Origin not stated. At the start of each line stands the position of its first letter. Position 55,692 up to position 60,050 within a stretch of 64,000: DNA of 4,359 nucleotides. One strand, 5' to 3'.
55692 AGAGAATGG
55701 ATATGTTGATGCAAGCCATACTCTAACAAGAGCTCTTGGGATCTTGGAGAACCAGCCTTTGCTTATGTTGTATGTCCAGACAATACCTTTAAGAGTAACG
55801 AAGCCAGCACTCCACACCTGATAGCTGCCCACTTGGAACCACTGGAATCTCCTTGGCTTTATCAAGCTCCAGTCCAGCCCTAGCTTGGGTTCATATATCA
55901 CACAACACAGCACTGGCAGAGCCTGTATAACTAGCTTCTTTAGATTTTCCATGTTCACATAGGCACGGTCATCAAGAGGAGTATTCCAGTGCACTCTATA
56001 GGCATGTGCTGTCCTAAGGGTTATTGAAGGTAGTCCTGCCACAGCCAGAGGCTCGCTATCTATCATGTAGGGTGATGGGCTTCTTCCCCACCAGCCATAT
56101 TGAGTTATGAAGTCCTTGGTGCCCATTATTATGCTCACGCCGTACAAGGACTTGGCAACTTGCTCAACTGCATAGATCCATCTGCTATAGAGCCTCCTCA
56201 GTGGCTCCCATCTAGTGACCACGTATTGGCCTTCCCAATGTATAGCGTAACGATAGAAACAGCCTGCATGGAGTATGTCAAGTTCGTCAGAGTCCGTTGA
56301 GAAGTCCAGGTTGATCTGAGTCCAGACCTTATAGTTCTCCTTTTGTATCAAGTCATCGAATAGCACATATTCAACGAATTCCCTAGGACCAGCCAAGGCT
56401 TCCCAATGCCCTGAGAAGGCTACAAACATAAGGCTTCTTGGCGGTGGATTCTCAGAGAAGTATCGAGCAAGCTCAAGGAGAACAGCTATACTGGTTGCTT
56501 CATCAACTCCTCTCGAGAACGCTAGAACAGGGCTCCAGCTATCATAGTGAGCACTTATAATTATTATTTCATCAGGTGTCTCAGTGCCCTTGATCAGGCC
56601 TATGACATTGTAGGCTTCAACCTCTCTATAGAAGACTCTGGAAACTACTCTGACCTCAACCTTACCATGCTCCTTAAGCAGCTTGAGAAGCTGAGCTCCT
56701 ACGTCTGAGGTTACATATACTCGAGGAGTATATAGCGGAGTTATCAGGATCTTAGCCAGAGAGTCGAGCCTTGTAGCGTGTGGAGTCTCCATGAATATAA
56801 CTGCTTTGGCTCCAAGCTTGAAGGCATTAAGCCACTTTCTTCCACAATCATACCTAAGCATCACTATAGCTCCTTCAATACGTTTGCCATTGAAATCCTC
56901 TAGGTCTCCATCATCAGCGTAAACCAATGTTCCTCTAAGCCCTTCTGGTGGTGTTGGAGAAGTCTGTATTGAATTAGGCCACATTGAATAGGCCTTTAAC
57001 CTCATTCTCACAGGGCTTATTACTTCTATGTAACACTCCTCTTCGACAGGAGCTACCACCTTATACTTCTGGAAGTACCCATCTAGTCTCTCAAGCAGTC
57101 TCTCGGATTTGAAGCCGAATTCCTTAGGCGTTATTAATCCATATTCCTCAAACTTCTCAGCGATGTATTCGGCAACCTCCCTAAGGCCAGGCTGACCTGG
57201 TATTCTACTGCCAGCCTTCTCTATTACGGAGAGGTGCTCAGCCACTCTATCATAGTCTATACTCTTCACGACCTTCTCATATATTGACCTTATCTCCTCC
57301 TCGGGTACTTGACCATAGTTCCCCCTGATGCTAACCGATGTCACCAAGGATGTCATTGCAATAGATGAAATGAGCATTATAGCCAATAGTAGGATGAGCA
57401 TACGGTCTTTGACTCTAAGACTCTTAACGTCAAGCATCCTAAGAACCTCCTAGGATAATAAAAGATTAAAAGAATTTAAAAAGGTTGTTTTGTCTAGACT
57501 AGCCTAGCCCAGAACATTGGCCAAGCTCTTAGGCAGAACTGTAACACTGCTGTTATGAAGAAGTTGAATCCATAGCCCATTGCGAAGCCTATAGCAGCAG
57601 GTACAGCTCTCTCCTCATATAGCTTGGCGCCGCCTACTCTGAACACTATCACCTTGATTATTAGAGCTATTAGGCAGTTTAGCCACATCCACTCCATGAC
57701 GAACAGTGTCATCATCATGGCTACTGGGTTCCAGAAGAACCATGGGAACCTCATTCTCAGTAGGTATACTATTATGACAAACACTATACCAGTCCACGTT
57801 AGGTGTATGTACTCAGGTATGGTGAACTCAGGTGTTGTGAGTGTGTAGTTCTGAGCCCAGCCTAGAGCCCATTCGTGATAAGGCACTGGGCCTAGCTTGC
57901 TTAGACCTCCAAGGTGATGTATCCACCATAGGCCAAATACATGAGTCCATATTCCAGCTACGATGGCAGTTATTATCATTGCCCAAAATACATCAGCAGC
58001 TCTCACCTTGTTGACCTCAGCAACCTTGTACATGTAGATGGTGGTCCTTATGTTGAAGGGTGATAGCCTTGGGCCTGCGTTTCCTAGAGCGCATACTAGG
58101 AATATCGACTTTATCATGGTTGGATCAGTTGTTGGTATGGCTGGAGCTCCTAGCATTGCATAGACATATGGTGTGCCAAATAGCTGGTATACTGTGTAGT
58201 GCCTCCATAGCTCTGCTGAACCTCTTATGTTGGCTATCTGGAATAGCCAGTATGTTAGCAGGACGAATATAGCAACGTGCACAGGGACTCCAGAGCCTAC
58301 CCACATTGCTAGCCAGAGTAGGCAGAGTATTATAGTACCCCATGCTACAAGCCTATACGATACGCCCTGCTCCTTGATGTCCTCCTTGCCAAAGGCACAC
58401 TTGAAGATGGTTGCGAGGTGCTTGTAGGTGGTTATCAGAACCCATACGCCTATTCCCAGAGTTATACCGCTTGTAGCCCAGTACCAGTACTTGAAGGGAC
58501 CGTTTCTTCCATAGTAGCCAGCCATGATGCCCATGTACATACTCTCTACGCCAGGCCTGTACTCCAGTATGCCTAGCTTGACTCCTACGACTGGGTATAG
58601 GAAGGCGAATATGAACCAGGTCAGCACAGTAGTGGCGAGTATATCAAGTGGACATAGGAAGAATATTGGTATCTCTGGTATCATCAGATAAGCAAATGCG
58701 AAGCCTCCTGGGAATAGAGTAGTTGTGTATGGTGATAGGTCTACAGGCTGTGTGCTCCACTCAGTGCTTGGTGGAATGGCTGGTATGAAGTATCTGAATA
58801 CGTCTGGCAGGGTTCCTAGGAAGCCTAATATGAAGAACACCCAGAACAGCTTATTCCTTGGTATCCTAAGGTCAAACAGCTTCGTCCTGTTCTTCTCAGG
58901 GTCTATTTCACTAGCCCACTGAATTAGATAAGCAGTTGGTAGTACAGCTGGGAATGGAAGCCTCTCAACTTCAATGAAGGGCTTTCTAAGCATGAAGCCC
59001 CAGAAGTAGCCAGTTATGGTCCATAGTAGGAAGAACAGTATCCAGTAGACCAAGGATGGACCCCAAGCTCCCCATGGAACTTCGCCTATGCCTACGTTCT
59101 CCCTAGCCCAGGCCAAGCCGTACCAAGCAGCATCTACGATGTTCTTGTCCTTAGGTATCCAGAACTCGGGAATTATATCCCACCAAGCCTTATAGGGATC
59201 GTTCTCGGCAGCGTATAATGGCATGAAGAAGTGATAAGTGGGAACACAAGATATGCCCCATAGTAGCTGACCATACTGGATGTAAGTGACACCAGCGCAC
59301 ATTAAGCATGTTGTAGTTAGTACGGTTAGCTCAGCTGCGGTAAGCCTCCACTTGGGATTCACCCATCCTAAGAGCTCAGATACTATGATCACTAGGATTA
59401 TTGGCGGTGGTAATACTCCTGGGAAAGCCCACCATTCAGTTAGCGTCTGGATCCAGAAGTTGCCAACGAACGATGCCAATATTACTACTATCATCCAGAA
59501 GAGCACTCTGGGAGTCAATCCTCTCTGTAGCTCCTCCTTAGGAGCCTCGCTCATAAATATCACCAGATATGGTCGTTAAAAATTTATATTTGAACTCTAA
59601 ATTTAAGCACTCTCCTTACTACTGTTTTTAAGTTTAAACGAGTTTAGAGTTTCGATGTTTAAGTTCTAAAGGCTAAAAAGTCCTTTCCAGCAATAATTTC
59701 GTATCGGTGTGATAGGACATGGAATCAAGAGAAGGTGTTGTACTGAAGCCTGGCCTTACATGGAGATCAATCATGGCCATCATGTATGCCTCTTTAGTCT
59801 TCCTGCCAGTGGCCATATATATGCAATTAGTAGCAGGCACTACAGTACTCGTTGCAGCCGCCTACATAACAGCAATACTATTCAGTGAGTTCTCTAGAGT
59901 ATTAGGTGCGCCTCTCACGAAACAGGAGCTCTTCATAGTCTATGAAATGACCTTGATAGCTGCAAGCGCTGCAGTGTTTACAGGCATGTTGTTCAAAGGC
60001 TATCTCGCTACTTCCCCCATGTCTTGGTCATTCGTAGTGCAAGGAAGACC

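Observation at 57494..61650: Divergent pair of paralogous 640-690 aa polytopic membrane proteins (OPT-like?) flanking the peptidase/FtsX gene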

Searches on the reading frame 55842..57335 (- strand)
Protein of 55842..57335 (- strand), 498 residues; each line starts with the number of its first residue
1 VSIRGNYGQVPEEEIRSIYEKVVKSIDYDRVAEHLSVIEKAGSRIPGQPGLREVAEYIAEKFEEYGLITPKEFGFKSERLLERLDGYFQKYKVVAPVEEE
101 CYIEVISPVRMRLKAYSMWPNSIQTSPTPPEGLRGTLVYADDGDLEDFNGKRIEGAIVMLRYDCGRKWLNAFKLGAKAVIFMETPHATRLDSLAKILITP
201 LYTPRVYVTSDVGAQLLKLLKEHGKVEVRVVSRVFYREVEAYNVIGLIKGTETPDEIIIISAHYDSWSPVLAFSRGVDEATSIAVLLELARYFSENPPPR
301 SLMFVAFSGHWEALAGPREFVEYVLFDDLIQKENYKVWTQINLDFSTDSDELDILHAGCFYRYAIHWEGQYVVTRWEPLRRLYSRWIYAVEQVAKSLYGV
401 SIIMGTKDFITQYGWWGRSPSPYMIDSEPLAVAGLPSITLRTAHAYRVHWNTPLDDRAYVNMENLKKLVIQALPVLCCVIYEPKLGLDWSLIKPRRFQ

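Call 29: search_solved_structures(query=window:55842-57335:-, max_evalue=0.01, show_alignments=3)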
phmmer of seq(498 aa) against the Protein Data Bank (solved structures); distinct sequences matched with E-value up to 0.01: 34.
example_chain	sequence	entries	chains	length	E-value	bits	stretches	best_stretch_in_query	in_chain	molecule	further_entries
2ek8_A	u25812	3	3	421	1.1e-10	44.3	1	92-330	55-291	Aminopeptidase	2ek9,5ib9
4twe_A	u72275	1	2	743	3.1e-08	36.2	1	225-345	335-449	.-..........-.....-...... acidic dipeptidase-like protein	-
6hc6_A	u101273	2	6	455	3.7e-08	36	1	125-333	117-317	Aminopeptidase YwaD | Aminopeptidase Y (Arg Lys Leu preference)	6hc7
1cx8_A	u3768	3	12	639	1.3e-06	30.9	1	230-345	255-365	TRANSFERRIN RECEPTOR PROTEIN | Transferrin receptor protein 1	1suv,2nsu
2anp_A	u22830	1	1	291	1.3e-06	30.9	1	232-321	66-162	leucyl aminopeptidase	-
11rn_A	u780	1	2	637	1.3e-06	30.9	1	230-345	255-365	Transferrin receptor protein 1, serum form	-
6wrv_A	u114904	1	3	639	1.3e-06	30.9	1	230-345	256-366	Transferrin receptor protein 1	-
1de4_C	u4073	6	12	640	1.3e-06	30.9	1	230-345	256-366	TRANSFERRIN RECEPTOR | Transferrin receptor protein 1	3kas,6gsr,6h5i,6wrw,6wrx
11qc_A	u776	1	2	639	1.3e-06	30.9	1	230-345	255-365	Transferrin receptor protein 1, serum form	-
3s9l_A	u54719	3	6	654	1.3e-06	30.8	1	230-345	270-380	Transferrin receptor protein 1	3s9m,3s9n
6d03_A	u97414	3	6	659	1.3e-06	30.8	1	230-345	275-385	Transferrin receptor protein 1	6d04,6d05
6okd_A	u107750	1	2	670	1.4e-06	30.8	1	230-345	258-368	Transferrin receptor protein 1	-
9gh7_A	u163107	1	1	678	1.4e-06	30.7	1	230-345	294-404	Transferrin receptor protein 1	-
7zqs_B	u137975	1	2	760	1.8e-06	30.4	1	230-345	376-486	Transferrin receptor protein 1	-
3iib_A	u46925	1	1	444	4e-06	29.2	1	236-320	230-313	Peptidase M28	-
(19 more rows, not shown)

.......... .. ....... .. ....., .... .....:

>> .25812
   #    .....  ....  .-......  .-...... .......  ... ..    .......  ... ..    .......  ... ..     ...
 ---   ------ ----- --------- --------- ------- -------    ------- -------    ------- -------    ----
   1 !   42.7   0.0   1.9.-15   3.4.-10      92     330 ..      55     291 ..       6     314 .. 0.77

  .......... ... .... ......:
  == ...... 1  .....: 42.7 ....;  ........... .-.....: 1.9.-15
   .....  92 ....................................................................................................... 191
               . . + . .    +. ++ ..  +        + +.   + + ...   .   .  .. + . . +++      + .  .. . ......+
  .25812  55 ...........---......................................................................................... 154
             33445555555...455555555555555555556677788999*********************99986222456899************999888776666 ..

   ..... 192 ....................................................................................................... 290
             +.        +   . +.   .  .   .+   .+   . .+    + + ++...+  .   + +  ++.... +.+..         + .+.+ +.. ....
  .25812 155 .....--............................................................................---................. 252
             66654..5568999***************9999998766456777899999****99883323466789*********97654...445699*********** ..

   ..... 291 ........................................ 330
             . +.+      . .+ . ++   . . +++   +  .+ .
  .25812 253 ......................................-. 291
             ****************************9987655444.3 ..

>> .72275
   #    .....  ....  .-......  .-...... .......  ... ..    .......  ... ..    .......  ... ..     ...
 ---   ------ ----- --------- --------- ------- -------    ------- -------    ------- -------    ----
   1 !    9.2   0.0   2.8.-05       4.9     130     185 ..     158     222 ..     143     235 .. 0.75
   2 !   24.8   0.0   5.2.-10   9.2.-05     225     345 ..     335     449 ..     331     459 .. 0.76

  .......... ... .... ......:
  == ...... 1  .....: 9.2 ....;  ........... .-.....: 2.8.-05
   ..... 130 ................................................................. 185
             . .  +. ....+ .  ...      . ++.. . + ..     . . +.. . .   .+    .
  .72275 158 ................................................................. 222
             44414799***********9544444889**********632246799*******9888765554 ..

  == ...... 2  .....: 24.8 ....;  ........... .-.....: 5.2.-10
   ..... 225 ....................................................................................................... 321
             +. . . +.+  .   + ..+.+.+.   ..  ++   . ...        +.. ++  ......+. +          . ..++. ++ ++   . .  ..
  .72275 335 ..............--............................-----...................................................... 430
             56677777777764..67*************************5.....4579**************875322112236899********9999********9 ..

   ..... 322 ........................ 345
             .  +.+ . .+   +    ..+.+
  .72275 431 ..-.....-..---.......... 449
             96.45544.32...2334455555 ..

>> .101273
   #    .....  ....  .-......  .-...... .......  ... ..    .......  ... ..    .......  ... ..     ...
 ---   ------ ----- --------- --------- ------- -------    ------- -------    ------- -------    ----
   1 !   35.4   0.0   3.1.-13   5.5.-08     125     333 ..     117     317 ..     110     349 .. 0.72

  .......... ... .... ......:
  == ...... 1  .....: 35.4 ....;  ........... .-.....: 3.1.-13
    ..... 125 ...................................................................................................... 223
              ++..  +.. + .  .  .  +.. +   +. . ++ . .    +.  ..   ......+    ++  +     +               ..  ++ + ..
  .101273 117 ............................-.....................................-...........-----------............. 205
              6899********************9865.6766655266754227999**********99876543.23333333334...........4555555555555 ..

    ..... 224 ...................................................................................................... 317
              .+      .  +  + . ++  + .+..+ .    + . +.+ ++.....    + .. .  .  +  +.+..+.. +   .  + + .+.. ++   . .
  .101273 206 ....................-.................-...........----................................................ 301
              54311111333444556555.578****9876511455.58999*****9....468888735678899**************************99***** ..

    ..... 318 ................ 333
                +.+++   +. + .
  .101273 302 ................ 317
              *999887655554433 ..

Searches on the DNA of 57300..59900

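Call 77: search_rna_families(source=window, start=57300, end=59900, threshold=evalue, max_evalue=1)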
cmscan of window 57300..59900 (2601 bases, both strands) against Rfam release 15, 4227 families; matches with E-value up to 1: 1.
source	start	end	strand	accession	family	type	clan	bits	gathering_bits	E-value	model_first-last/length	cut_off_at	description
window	57798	57867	+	RF02717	sno_ncR4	Gene; snRNA; snoRNA; CD-box;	-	19.7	103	0.58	1-82/82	no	Small nucleolar RNA ncR4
